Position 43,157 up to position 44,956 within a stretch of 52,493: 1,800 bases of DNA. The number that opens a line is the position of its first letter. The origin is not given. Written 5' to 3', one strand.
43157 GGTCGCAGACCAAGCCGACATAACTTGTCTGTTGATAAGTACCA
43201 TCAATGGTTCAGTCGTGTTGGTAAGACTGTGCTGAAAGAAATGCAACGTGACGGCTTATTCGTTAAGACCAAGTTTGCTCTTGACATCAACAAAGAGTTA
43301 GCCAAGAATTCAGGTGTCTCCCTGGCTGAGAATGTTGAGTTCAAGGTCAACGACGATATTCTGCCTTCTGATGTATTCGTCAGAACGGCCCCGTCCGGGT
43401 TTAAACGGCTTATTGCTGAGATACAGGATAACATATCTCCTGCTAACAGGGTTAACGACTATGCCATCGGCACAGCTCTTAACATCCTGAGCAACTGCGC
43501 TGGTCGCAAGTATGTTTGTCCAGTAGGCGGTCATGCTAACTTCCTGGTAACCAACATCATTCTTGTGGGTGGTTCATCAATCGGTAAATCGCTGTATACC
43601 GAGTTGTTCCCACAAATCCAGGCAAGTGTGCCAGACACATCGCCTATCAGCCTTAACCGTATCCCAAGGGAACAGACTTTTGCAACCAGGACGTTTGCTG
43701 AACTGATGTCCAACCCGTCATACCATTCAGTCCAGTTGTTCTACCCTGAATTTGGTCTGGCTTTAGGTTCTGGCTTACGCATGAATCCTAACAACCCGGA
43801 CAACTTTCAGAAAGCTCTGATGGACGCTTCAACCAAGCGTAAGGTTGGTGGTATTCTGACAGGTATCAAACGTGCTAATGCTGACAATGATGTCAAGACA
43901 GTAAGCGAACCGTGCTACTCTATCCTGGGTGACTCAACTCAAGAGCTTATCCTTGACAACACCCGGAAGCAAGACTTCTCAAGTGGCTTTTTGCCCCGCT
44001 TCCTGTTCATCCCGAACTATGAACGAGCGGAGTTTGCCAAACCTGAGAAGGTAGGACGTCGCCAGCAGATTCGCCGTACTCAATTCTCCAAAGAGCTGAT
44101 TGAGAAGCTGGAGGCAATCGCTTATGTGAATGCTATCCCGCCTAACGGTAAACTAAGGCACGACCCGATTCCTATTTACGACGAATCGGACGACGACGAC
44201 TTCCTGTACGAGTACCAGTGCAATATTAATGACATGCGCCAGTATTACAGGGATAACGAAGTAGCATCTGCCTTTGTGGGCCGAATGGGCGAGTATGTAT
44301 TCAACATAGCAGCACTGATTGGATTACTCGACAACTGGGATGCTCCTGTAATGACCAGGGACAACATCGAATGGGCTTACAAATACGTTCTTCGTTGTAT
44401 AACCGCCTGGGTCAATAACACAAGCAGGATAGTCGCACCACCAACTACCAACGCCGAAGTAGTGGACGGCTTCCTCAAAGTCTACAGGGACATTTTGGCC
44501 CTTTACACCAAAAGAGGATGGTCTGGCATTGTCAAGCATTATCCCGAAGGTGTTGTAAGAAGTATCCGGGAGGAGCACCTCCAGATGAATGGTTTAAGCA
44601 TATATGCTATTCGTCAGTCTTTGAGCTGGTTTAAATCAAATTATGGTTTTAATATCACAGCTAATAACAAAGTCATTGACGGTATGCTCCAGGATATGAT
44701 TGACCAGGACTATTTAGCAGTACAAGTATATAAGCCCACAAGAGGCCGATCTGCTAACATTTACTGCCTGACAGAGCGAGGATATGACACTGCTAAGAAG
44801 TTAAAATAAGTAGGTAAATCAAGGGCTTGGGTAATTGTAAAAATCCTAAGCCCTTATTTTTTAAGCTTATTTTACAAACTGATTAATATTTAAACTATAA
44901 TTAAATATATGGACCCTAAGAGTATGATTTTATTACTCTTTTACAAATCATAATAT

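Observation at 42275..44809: Single-polypeptide primase-polymerase (AEP) plus P-loop helicase, encoded on a plus-strand island inside the minus-strand early region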

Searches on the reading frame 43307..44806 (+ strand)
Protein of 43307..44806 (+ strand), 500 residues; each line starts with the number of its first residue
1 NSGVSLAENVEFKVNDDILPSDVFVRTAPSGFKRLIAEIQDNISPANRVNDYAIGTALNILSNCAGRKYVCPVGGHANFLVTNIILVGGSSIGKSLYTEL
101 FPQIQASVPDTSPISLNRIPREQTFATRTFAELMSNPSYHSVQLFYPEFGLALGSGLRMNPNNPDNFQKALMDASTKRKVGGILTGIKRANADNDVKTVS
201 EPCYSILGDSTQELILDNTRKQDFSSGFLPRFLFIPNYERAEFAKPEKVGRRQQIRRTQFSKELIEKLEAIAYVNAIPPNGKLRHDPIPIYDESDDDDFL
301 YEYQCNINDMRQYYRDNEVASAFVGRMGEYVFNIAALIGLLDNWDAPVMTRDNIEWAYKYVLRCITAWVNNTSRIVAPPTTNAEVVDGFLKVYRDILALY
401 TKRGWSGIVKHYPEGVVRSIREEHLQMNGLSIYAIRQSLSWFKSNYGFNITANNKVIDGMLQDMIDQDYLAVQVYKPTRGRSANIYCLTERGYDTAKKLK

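Call 42: predict_structure(alignment_id=A2)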
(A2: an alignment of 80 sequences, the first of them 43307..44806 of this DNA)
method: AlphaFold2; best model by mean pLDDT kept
length: 500 residues; sequences in the alignment: 80
mean_pLDDT: 88.4   pTM: 0.82
mean pLDDT of the five models: 88.4, 88.1, 87.6, 87.6, 87.0
residues with pLDDT >= 90: 353; 70-90: 87; 50-70: 43; < 50: 17
segments of 3 or more residues with pLDDT < 50: 1-10, 13-15, 377-380
pLDDT, mean of each block of 10 residues (from residue 1): 42 63 96 97 92 98 95 92 96 94 91 82 96 92 97 87 86 96 94 93 97 91 92 87 59 67 93 72 75 79 94 91 96 98 95 96 93 63 84 96 97 94 96 92 88 78 92 94 95 93
secondary structure, 60 per line:
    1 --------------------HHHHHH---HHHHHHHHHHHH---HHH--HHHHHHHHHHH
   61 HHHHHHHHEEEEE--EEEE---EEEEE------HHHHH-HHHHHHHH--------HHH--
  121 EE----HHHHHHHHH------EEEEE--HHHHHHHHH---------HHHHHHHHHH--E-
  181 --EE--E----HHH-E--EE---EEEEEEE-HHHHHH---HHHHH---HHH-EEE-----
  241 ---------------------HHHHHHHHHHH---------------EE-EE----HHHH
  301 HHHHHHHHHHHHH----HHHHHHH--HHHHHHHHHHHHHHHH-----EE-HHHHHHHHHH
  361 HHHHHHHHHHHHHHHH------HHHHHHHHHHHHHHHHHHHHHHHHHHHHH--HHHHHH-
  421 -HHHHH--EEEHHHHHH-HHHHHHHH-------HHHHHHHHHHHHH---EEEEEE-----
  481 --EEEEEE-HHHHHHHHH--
elements in order: H21-26 H30-41 H50-68 E69-73 E76-79 E83-87 H94-98 H100-107 H127-135 E142-146 H149-157 H167-176 E204-210 H212-217 H221-225 E233-235 H262-272 H297-313 H318-324 H327-342 H351-376 H383-411 H414-419 H422-426 E429-431 H432-437 H439-446 H454-466 E470-475 E483-488 H490-498

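Call 47: fold_search(model_id=the predicted structure, library=pdb)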
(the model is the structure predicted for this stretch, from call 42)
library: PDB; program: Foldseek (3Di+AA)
matches with E <= 10: 877; with E <= 0.001: 75
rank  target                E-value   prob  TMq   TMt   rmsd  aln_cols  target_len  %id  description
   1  5v8f_4                1.7e-05  1.00  0.40  0.28  20.9       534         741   12  Structural basis of MCM2-7 replicative helicase loading by ORC-Cdc6 and Cdt1 (released 2017-05-10)
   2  8xgc_6                7.0e-05  1.00  0.39  0.32  13.9       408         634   15  Structure of yeast replisome associated with FACT and histone hexamer, Composite map (released 2024-02-14)
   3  7plo_2                7.0e-05  1.00  0.34  0.26  24.0       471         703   12  H. sapiens replisome-CUL2/LRR1 complex (released 2021-11-10)
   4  7qhs_5                7.0e-05  1.00  0.35  0.27  17.0       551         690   11  S. cerevisiae CMGE nucleating origin DNA melting (released 2022-06-15)
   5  6skl_4                7.7e-05  1.00  0.39  0.30  11.8       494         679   13  Cryo-EM structure of the CMG Fork Protection Complex at a replication fork - Conformation 1 (released 2020-05-06)
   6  8xgc_5                8.1e-05  1.00  0.40  0.31  15.4       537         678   13  Structure of yeast replisome associated with FACT and histone hexamer, Composite map (released 2024-02-14)
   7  3jc7_6                1.1e-04  1.00  0.41  0.32  14.4       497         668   14  Structure of the eukaryotic replicative CMG helicase and pumpjack motion (released 2016-02-10)
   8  7pt7_5                1.4e-04  1.00  0.35  0.28  11.9       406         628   10  Structure of MCM2-7 DH complexed with Cdc7-Dbf4 in the presence of ADP:BeF3, state I (released 2022-06-08)
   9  6wgi_4                1.5e-04  1.00  0.36  0.29  20.5       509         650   13  Atomic model of the mutant OCCM (ORC-Cdc6-Cdt1-Mcm2-7 with Mcm6 WHD truncation) loaded on DNA at 10.5 A resolution (released 2020-07-15)
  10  7plo_5                1.6e-04  1.00  0.39  0.33   7.3       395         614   13  H. sapiens replisome-CUL2/LRR1 complex (released 2021-11-10)
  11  8w0e_3                1.6e-04  1.00  0.37  0.31  12.1       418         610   12  Cryo-EM structure of a human MCM2-7 single hexamer on dsDNA (released 2024-10-02)
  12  8s0b_5                1.7e-04  1.00  0.36  0.31  10.2       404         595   12  H. sapiens MCM bound to double stranded DNA and ORC6 as part of the MCM-ORC complex (released 2024-10-02)
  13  7pfo_2                1.8e-04  1.00  0.34  0.25  23.1       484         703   12  Core human replisome (released 2021-11-10)
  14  7pmn_5                1.9e-04  1.00  0.40  0.32  15.4       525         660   11  S. cerevisiae replisome-SCF(Dia2) complex bound to double-stranded DNA (conformation II) (released 2021-11-10)
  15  8q6p_7                2.1e-04  1.00  0.35  0.53  12.3       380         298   14  X. laevis CMG dimer bound to dimeric DONSON - MCM ATPase (released 2023-10-18)
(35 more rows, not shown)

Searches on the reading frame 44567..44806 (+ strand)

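Call 92: search_protein_families(library=pfam, proteins=[window:44567-44806:+], max_evalue=1)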
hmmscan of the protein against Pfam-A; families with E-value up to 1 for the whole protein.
window:44567-44806:+ (80 aa): 3 families
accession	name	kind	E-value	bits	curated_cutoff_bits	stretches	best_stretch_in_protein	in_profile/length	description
PF20290.3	MC4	-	0.042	14.6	28.1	1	33-79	63-105/133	ABC-three component (ABC-3C) system Middle Component 4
PF03551.20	PadR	-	0.11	13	27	1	40-76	37-73/75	Transcriptional regulator PadR-like family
PF14947.12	HTH_45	-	0.14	12.6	25.5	1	33-80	32-70/77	Winged helix-turn-helix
